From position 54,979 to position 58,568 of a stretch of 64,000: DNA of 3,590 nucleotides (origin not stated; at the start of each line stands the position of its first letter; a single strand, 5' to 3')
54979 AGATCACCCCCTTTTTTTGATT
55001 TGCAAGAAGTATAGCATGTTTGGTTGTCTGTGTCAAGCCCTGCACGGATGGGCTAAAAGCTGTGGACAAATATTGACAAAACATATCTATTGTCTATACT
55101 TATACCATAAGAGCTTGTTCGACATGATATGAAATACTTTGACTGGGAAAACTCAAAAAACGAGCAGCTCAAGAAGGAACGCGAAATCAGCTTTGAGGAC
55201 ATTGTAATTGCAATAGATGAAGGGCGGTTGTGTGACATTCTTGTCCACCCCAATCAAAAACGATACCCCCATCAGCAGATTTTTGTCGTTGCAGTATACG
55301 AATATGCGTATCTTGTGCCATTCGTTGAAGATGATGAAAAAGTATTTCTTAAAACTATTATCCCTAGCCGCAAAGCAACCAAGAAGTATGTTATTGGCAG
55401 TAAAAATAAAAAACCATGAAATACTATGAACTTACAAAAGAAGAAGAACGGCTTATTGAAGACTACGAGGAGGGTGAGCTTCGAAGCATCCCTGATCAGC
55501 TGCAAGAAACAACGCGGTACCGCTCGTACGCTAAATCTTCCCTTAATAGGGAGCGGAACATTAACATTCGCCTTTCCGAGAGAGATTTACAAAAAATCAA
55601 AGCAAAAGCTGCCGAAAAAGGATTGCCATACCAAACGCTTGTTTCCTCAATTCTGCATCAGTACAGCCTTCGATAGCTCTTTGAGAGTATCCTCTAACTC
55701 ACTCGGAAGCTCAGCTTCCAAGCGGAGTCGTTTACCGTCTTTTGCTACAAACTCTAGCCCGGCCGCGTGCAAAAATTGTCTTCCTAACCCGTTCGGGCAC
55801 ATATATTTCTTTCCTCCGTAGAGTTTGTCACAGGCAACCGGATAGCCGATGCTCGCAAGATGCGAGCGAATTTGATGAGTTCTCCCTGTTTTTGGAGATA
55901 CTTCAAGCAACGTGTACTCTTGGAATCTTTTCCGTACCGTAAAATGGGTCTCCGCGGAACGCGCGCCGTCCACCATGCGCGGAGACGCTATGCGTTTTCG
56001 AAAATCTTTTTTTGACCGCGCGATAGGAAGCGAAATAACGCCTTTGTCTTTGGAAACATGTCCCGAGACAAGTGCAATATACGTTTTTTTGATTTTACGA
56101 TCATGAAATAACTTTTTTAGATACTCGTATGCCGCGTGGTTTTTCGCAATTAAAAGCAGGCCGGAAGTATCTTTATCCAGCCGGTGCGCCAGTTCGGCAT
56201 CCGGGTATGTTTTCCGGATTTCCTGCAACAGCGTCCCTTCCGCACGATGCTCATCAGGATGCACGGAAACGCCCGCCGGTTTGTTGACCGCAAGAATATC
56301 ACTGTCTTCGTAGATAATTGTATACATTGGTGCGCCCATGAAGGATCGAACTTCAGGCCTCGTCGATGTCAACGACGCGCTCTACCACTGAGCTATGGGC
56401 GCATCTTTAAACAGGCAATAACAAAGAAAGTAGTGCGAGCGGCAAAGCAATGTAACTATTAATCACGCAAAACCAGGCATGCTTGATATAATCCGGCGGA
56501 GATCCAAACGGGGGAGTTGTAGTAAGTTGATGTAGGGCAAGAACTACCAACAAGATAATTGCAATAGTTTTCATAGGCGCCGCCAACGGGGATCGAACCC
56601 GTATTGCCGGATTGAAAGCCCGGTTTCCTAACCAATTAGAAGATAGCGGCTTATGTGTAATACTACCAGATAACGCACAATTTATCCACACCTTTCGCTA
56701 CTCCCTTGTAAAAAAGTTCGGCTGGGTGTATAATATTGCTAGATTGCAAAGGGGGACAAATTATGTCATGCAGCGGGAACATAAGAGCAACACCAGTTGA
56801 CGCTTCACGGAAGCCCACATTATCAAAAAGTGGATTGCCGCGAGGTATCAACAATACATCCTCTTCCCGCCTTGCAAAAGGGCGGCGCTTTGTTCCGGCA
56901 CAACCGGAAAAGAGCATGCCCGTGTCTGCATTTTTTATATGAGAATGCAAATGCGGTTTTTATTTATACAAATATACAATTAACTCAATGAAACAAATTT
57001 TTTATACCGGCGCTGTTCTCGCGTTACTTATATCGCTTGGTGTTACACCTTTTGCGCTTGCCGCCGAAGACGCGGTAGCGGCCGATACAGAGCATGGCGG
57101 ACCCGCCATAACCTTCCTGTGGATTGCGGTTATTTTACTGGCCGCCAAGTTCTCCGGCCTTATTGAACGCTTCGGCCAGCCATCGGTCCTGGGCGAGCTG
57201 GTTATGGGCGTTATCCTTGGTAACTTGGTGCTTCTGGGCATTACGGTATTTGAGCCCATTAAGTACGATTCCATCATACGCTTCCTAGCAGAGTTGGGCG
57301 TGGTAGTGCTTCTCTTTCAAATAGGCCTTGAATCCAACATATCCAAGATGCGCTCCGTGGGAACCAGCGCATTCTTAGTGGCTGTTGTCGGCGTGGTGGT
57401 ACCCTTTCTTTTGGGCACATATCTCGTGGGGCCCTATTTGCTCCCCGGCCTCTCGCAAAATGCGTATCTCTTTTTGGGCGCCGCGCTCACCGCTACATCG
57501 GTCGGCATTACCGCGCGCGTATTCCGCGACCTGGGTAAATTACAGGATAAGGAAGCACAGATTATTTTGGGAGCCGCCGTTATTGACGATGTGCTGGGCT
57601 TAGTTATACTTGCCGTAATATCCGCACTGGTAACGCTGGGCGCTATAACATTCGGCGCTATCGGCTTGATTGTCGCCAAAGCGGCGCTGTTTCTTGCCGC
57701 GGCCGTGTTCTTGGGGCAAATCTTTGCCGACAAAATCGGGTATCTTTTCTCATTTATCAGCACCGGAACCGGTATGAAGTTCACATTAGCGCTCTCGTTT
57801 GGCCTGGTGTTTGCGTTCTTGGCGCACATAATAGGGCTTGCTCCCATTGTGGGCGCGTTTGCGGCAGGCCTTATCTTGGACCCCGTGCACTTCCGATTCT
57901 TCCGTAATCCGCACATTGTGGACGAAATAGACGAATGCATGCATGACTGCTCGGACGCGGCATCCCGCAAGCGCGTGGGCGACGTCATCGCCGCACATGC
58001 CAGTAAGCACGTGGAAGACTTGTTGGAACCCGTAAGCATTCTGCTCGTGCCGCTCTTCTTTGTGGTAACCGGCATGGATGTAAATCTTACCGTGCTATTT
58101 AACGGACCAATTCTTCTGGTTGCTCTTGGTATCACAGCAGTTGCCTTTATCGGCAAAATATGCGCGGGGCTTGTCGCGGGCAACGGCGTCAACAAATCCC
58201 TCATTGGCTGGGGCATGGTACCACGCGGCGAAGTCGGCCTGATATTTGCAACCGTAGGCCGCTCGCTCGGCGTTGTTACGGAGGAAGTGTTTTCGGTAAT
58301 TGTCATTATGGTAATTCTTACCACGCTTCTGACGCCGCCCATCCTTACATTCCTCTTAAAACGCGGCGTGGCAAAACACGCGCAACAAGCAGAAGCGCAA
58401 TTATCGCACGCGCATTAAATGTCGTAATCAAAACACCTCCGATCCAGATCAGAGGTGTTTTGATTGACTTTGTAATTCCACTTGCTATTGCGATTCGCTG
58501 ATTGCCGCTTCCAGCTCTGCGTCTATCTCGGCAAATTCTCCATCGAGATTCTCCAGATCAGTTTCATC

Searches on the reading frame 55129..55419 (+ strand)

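Call 29: search_protein_families(library=pfam, max_evalue=0.01, proteins=[window:55129-55419:+])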
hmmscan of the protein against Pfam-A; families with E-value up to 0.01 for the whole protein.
window:55129-55419:+ (96 aa): 1 family
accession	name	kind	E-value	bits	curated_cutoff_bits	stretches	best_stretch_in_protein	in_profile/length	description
PF04365.19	BrnT_toxin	-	0.00015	22.5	34.5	1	6-86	1-76/77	Ribonuclease toxin, BrnT, of type II toxin-antitoxin system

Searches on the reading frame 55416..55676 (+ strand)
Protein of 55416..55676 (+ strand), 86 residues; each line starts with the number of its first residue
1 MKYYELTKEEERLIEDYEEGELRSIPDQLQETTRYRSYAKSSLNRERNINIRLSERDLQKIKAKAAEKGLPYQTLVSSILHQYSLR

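Call 29: search_protein_families(library=pfam, max_evalue=0.01, proteins=[window:55416-55676:+])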
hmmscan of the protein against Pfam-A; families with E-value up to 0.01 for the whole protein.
window:55416-55676:+ (86 aa): 4 families
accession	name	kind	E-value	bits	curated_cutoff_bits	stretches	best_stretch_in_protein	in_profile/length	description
PF12441.14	CopG_antitoxin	-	8.6e-07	30.1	28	1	44-82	40-78/79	CopG antitoxin of type II toxin-antitoxin system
PF14384.12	BrnA_antitoxin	-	0.00054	20.7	26.1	1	23-83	15-67/68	BrnA antitoxin of type II toxin-antitoxin system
PF21983.2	NikA-like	-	0.00073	20.1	27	1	44-74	2-32/72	Mobilization protein NikA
PF23807.1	RHH_10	-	0.0094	16.6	27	0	30-80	6-57/84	Ribbon-helix-helix protein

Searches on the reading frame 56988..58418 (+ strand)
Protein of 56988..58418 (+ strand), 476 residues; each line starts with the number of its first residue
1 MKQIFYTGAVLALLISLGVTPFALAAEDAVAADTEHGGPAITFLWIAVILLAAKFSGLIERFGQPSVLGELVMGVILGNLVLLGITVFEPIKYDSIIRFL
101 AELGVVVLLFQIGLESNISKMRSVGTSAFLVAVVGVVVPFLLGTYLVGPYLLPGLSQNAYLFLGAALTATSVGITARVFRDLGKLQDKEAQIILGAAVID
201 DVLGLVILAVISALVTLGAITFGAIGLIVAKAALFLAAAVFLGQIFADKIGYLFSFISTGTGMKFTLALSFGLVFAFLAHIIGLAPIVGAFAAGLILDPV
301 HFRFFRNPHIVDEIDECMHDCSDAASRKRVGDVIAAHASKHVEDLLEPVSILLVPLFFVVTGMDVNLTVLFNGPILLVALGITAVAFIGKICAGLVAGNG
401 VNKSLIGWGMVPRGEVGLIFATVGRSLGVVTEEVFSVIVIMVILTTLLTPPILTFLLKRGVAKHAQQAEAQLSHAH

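Call 124: search_protein_families(library=pfam, max_evalue=0.001, proteins=[window:56988-58418:+])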
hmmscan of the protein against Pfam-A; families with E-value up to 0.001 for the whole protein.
window:56988-58418:+ (476 aa): 1 family
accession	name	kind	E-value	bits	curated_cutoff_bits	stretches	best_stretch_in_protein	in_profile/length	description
PF00999.27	Na_H_Exchanger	-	8.6e-57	193.1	26.2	2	51-298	5-243/375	Sodium/hydrogen exchanger, transmembrane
